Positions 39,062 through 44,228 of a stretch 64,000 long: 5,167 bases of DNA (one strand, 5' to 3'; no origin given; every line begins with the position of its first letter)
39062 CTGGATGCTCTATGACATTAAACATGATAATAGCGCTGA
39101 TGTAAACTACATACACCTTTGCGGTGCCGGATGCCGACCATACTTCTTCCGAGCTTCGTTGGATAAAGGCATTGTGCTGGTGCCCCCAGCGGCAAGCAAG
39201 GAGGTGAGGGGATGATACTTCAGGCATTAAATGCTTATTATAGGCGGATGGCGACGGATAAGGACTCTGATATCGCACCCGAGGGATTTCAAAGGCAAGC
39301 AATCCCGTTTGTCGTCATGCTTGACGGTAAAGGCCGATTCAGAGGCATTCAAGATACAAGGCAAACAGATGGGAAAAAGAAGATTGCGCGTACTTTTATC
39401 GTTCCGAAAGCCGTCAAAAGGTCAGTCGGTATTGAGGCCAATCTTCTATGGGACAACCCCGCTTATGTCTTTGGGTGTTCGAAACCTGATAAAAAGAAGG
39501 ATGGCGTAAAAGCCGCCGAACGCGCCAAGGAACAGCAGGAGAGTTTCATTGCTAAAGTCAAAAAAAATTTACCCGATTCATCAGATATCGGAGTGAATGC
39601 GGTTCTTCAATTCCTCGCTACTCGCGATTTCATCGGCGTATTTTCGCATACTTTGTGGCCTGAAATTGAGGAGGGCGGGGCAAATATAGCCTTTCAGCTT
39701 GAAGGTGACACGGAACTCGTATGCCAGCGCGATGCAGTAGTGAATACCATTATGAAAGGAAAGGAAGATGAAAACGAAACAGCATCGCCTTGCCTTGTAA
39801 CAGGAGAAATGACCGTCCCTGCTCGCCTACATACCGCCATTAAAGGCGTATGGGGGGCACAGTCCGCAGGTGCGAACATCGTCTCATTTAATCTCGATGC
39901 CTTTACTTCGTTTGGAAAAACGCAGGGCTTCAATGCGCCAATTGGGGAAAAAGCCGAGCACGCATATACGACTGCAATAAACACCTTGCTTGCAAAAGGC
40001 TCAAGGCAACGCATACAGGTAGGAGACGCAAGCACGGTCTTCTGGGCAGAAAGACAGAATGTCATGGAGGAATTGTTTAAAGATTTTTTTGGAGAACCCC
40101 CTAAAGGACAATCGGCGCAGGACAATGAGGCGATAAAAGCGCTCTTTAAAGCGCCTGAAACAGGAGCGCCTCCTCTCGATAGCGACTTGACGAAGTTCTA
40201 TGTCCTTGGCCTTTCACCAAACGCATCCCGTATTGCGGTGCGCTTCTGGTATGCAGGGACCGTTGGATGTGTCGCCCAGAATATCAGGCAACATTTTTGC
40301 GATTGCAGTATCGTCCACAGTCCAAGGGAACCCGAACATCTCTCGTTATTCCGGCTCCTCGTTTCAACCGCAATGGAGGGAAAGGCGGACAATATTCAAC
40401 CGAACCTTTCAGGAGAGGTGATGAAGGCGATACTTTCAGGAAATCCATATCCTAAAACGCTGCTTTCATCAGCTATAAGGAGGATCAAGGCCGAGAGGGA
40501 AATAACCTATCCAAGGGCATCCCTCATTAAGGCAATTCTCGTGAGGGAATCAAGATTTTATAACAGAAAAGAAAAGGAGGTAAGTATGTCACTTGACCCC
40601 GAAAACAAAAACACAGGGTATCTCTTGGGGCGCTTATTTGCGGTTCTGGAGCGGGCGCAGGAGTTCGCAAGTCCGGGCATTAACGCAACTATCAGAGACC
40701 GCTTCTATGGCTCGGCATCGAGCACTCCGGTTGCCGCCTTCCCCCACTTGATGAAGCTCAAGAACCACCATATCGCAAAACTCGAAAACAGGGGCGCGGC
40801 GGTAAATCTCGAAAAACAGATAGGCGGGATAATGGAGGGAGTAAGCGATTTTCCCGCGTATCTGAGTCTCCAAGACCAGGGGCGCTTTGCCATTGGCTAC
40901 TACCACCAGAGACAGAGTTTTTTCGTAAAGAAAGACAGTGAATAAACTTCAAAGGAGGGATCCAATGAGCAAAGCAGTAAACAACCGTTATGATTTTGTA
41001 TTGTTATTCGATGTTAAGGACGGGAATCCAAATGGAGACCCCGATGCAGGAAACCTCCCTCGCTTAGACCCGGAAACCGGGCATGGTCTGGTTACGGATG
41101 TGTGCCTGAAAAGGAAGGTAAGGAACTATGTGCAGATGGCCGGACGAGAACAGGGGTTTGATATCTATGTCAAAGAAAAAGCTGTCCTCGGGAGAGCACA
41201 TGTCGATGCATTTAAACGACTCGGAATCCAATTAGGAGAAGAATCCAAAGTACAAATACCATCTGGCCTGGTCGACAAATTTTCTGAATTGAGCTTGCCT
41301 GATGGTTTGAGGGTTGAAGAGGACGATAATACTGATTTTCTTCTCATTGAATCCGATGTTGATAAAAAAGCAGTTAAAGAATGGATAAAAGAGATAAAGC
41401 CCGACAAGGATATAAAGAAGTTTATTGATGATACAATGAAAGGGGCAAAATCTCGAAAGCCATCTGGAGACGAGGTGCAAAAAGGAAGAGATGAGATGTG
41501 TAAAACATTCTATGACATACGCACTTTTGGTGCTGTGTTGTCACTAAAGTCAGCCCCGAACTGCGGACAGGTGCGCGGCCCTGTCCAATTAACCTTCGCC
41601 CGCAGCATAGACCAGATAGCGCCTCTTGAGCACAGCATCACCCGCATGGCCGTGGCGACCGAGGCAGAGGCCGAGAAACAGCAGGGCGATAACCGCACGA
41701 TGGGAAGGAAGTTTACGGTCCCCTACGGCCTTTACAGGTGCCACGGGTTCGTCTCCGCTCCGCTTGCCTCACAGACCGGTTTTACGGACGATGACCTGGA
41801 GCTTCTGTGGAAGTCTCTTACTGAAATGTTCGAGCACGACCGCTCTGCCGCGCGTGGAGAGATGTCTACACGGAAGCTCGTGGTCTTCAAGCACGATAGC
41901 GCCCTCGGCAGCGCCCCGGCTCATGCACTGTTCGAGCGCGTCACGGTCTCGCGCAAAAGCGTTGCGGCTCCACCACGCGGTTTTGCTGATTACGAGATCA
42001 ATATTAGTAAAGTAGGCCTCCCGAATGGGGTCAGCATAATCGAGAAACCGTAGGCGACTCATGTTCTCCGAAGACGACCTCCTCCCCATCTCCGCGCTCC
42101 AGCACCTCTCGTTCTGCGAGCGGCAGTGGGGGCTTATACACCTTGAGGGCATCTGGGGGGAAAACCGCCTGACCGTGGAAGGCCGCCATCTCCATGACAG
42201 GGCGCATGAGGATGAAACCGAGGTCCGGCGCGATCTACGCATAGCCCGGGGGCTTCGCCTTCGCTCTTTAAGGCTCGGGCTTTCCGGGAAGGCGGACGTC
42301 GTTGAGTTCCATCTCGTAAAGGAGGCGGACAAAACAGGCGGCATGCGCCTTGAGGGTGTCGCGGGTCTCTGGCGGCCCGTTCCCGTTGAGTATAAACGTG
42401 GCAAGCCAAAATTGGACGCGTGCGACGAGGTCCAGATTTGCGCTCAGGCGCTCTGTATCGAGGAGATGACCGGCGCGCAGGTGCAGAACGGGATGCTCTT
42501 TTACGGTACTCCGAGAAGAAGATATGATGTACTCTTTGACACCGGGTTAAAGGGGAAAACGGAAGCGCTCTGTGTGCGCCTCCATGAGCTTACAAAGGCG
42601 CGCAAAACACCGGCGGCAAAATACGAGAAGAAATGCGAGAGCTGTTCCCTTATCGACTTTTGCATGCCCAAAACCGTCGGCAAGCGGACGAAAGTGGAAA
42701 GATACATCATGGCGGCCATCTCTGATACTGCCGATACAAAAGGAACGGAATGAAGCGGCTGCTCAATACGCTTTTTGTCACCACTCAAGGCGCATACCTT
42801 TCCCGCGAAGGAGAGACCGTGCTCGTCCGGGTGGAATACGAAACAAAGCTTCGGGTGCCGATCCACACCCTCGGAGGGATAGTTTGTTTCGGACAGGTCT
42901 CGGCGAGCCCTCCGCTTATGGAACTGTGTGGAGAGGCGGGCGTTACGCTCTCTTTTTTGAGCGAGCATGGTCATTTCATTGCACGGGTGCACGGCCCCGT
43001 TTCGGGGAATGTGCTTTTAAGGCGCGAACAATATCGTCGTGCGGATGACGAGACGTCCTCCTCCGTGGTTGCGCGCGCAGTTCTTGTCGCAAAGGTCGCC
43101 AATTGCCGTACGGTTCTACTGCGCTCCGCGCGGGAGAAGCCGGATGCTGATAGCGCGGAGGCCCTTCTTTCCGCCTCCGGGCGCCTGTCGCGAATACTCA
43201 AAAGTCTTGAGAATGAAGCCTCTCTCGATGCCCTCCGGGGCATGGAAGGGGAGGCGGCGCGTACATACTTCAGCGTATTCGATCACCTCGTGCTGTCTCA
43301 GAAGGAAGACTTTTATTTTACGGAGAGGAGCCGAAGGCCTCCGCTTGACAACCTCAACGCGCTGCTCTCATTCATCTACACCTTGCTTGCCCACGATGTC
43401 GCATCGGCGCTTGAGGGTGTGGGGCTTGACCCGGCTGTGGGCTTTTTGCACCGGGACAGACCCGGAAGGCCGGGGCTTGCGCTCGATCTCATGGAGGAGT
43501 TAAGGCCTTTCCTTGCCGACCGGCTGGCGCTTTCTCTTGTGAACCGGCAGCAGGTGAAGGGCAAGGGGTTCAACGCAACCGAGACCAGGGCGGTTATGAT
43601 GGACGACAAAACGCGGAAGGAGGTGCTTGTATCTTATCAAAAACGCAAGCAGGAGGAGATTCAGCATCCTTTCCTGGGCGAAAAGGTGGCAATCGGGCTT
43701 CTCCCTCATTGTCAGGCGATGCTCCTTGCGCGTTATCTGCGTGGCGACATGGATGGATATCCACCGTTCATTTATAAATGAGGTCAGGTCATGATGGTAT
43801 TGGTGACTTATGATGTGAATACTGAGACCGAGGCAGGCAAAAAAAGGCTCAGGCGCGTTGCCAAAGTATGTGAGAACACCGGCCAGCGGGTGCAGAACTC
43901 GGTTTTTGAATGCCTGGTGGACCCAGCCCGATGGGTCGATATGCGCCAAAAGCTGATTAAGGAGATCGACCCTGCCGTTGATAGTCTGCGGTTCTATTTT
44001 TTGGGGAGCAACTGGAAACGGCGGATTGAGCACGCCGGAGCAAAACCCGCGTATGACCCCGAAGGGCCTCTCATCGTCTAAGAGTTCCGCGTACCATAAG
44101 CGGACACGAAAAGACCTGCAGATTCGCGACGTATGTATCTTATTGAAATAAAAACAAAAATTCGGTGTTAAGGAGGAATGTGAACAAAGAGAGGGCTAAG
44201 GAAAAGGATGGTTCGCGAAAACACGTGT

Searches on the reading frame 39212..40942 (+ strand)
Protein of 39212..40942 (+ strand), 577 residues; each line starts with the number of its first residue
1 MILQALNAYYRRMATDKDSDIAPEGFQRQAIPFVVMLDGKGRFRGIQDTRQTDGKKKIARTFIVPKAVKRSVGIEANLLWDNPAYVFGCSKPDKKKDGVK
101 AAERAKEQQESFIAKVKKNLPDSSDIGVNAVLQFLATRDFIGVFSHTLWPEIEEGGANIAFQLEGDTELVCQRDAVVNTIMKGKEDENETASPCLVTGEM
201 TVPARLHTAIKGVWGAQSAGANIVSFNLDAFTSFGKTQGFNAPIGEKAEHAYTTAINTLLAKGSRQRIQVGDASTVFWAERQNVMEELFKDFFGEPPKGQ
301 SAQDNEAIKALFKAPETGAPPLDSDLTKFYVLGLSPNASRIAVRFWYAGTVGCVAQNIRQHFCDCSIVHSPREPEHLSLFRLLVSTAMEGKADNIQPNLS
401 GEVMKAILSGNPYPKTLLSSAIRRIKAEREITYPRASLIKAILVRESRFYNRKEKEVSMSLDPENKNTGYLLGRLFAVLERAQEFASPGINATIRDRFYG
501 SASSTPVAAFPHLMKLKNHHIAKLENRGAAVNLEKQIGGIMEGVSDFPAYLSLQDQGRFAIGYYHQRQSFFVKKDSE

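Call 4: search_protein_families(library=pfam, proteins=[window:39212-40942:+], max_evalue=0.01)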
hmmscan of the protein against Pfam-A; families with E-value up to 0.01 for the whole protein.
window:39212-40942:+ (577 aa): 1 family
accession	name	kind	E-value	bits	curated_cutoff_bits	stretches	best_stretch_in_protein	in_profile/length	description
PF09709.15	Cas_Csd1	-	1.7e-187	625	27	1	6-571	1-559/559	CRISPR-associated protein (Cas_Csd1)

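Call 50: find_related_loci(query=window:39212-40942:+, collection=genome_contigs, flank=6000)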
Query window:39212-40942:+ (577 aa) in genome_contigs; peptide patterns used: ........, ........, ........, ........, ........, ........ (x = any residue, [..] = any of these).
69 stretches matched a pattern; 38 encode a relative of the query (tblastn E <= 1e-3); 38 distinct loci.
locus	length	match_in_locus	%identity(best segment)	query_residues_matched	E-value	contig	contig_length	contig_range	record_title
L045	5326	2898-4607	68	1-575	0e+0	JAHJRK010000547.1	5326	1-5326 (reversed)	MAG: Proteobacteria bacterium isolate OS_PC_MetaG.mb.148 OS_PC_MetaG.mb.148_k141_754218, whole genome shotgun sequence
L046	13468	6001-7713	65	1-576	0e+0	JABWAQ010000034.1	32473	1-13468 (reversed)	MAG: Candidatus Brocadia sp. isolate MAG_8 scaffold_1185, whole genome shotgun sequence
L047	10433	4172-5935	62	1-577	0e+0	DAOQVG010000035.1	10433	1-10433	MAG TPA_asm: Smithellaceae bacterium isolate AMR_MDS_1094 NODE_7162_length_10433_cov_3.818751, whole genome shotgun sequ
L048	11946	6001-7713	65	1-576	0e+0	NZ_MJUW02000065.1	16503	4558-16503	Candidatus Brocadia sapporoensis strain 40 NODE_531_length_16503_cov_376.685, whole genome shotgun sequence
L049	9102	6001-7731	63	1-577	0e+0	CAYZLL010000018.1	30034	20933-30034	MAG TPA_asm: uncultured Smithella sp. isolate SRP192927_co1_877 genome assembly, contig: NODE_2655_length_30034_cov_7.74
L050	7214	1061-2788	63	1-577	0e+0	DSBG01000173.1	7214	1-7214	MAG TPA_asm: Deltaproteobacteria bacterium isolate SpSt-1167 Ga0129302_1006588, whole genome shotgun sequence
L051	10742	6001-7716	64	1-574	0e+0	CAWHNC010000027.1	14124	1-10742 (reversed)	MAG: Nitrospirota bacterium isolate MFD04752.bin.1.93 genome assembly, contig: contig_155275, whole genome shotgun seque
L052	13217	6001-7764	61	1-577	0e+0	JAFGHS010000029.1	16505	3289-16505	MAG: Deltaproteobacteria bacterium isolate Zod_Metabat.153 k87_1990339, whole genome shotgun sequence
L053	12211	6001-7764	63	1-574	0e+0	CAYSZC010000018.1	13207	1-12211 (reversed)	MAG TPA_asm: uncultured Thermotogaceae bacterium isolate binchicken_co247_17 genome assembly, contig: NODE_302_length_13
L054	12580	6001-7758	61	1-575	0e+0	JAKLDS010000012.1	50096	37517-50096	MAG: Deltaproteobacteria bacterium isolate RA.bin115 RA.bin115_12, whole genome shotgun sequence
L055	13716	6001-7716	62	1-577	0e+0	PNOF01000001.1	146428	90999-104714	MAG: Syntrophus sp. (in: bacteria) isolate SW.3.55 SW_1000038_146428, whole genome shotgun sequence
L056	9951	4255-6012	61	1-574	0e+0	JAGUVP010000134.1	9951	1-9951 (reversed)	MAG: Candidatus Bipolaricaulis sp. isolate DeMMO5_16 c_000000029679, whole genome shotgun sequence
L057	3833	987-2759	62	1-576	0e+0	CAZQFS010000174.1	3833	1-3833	MAG TPA_asm: uncultured bacterium isolate binchicken_co107_142 genome assembly, contig: NODE_48839_length_3833_cov_3.380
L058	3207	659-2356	60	1-571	0e+0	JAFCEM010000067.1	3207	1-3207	MAG: Candidatus Aenigmatarchaeota archaeon isolate Meg22_1214_Bin_123 Meg22_1214_Bin_123_scaffold_126275, whole genome s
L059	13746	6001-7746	59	1-577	0e+0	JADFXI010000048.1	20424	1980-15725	MAG: Nitrospirae bacterium isolate nDJH13bin21 nDJH13_bin21_NODE_48_length_20424_cov_2.699020, whole genome shotgun sequ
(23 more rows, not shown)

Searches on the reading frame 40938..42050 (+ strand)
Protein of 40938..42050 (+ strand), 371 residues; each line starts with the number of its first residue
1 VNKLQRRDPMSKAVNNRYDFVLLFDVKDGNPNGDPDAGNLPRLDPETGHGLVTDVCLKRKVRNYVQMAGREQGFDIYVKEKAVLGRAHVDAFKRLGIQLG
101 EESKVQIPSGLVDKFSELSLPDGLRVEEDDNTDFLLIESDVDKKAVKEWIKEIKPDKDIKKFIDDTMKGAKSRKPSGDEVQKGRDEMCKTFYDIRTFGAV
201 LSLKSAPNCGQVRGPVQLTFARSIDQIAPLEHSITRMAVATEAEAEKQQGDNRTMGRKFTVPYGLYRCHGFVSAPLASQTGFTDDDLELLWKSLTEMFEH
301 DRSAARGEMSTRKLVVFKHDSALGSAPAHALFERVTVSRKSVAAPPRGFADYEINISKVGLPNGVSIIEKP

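Call 4: search_protein_families(library=pfam, proteins=[window:40938-42050:+], max_evalue=0.01)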
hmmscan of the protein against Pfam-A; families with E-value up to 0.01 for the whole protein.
window:40938-42050:+ (371 aa): 1 family
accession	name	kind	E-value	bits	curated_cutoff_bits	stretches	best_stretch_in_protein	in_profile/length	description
PF05107.17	Cas_Cas7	-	1.6e-103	346.1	33.2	2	138-356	37-248/249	CRISPR-associated protein Cas7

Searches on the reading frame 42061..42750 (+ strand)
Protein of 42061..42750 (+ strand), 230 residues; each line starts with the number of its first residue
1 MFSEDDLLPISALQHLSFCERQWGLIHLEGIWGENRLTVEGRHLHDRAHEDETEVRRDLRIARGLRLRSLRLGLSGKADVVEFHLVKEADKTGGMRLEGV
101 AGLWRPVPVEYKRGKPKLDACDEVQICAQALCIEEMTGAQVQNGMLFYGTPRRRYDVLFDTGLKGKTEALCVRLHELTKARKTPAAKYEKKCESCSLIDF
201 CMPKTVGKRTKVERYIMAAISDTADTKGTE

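Call 4: search_protein_families(library=pfam, proteins=[window:42061-42750:+], max_evalue=0.01)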
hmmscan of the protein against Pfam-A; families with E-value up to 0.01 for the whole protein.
window:42061-42750:+ (230 aa): 1 family
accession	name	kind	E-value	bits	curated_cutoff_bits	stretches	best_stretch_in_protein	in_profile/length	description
PF01930.23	Cas_Cas4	-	7e-19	68.9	22.7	1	11-202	3-159/160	Domain of unknown function DUF83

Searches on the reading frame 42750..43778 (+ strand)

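Call 4: search_protein_families(library=pfam, proteins=[window:42750-43778:+], max_evalue=0.01)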
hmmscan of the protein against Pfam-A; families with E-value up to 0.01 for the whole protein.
window:42750-43778:+ (343 aa): 1 family
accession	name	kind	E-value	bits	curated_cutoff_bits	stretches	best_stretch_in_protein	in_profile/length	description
PF01867.21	Cas_Cas1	-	6.2e-102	341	22.3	1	8-298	1-283/283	CRISPR associated protein Cas1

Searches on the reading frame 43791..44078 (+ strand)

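Call 4: search_protein_families(library=pfam, proteins=[window:43791-44078:+], max_evalue=0.01)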
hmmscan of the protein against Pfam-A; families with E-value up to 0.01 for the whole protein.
window:43791-44078:+ (96 aa): 1 family
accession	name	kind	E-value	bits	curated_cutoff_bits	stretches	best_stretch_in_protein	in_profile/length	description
PF09827.14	CRISPR_Cas2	-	3.8e-26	91.5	23.8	1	1-78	1-73/74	CRISPR associated protein Cas2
